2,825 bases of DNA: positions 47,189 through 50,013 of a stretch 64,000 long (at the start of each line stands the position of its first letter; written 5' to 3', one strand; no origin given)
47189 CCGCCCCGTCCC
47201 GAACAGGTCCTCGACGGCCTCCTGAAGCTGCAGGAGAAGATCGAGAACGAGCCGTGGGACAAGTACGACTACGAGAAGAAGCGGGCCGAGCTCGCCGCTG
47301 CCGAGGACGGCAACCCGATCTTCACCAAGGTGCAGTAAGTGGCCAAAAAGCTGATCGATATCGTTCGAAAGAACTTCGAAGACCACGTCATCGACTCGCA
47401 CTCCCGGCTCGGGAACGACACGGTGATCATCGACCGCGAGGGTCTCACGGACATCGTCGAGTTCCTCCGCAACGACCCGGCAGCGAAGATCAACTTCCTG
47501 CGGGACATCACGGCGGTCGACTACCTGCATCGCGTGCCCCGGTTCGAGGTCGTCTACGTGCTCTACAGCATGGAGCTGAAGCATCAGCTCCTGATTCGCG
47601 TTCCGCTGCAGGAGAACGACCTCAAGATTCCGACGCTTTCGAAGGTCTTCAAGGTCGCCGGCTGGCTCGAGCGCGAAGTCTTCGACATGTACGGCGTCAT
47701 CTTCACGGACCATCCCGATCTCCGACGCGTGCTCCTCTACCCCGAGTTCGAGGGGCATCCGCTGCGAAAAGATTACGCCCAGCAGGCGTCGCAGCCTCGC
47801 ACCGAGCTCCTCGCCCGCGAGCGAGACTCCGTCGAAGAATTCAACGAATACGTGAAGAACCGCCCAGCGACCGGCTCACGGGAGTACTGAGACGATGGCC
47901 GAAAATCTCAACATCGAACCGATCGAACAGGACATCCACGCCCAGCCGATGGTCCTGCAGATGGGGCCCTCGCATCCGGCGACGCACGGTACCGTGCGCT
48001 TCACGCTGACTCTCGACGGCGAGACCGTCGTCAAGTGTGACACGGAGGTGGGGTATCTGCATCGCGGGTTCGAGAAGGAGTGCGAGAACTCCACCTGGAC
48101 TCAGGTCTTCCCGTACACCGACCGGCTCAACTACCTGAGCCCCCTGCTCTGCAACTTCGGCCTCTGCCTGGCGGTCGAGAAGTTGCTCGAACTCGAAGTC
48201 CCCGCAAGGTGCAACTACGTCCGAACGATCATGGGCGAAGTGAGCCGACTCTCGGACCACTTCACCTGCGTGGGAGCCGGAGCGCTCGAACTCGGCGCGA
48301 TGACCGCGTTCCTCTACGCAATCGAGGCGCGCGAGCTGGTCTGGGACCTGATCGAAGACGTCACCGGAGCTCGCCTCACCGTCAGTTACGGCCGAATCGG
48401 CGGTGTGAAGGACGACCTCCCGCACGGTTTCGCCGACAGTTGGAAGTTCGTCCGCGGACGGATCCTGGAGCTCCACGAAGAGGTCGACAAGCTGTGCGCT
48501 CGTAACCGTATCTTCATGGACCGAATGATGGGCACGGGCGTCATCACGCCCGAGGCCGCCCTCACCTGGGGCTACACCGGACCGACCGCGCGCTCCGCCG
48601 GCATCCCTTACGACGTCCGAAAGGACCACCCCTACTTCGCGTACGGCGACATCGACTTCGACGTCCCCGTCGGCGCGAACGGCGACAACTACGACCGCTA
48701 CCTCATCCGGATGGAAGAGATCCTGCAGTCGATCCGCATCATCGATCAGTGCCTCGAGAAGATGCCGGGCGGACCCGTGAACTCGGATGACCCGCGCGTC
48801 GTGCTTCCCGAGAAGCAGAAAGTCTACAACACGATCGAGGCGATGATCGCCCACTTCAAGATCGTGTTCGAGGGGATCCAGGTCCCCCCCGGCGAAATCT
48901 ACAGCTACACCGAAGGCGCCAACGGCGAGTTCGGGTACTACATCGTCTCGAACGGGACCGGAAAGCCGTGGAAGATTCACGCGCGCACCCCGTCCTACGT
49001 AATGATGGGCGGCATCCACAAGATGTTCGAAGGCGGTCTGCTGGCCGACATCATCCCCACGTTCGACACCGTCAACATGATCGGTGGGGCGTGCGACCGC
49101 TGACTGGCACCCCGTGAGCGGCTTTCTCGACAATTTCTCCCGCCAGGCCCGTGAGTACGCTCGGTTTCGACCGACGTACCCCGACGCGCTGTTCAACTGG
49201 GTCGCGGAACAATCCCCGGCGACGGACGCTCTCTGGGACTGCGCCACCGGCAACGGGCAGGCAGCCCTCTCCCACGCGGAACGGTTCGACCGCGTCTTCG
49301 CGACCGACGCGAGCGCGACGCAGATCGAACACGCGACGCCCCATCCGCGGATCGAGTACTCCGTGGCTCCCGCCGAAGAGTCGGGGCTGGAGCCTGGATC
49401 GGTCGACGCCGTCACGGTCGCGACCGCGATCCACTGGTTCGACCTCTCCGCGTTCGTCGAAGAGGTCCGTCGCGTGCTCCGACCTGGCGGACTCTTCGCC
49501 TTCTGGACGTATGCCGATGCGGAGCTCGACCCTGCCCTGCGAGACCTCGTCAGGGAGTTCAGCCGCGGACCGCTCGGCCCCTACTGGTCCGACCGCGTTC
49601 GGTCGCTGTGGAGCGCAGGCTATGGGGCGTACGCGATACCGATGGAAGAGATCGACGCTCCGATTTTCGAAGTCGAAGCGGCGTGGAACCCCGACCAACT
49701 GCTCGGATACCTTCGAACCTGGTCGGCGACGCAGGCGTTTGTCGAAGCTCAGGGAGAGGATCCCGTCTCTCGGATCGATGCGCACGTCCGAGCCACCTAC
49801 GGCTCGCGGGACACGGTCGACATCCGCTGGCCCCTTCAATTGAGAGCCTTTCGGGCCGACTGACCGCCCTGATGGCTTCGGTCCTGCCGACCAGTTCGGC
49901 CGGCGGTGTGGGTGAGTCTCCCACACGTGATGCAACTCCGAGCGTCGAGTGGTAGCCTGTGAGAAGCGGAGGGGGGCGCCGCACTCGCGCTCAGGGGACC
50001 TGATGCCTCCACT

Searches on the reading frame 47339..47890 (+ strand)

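Call 88: search_protein_families(library=pfam, proteins=[window:47339-47890:+], max_evalue=0.0001)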
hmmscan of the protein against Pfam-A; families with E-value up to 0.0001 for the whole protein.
window:47339-47890:+ (183 aa): 1 family
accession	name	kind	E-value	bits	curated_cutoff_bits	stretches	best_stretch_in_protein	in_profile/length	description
PF00329.25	Complex1_30kDa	-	3.9e-40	137.7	22.5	1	30-150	2-122/124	Respiratory-chain NADH dehydrogenase, 30 Kd subunit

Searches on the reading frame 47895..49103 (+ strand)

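Call 88: search_protein_families(library=pfam, proteins=[window:47895-49103:+], max_evalue=0.0001)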
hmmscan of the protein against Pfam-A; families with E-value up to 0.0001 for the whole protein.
window:47895-49103:+ (402 aa): 1 family
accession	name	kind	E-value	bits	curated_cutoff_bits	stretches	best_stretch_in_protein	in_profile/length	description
PF00346.24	Complex1_49kDa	-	3.7e-102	341.4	24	1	133-402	2-271/271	Respiratory-chain NADH dehydrogenase, 49 Kd subunit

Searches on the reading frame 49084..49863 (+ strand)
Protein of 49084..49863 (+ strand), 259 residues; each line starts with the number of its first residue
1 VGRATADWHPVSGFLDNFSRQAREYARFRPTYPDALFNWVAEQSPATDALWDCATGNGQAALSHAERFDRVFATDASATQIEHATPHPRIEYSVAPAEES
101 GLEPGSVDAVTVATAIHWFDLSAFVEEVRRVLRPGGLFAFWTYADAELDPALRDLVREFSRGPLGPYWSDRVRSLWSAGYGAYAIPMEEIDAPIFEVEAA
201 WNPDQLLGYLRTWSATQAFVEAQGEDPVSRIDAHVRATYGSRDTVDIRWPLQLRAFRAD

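Call 88: search_protein_families(library=pfam, proteins=[window:49084-49863:+], max_evalue=0.0001)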
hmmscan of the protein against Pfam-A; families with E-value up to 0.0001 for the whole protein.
window:49084-49863:+ (259 aa): 4 families
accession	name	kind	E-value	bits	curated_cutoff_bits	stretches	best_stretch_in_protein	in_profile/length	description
PF08241.18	Methyltransf_11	-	4.5e-16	59.7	21.2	1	52-140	2-95/95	Methyltransferase domain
PF13649.12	Methyltransf_25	-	4.5e-13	50.1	27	1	52-136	3-97/97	Methyltransferase domain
PF08242.18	Methyltransf_12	-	3.5e-07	31.3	30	1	53-138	5-98/98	Methyltransferase domain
PF13847.12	Methyltransf_31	-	3.1e-05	24.1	27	1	50-156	7-126/145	Methyltransferase domain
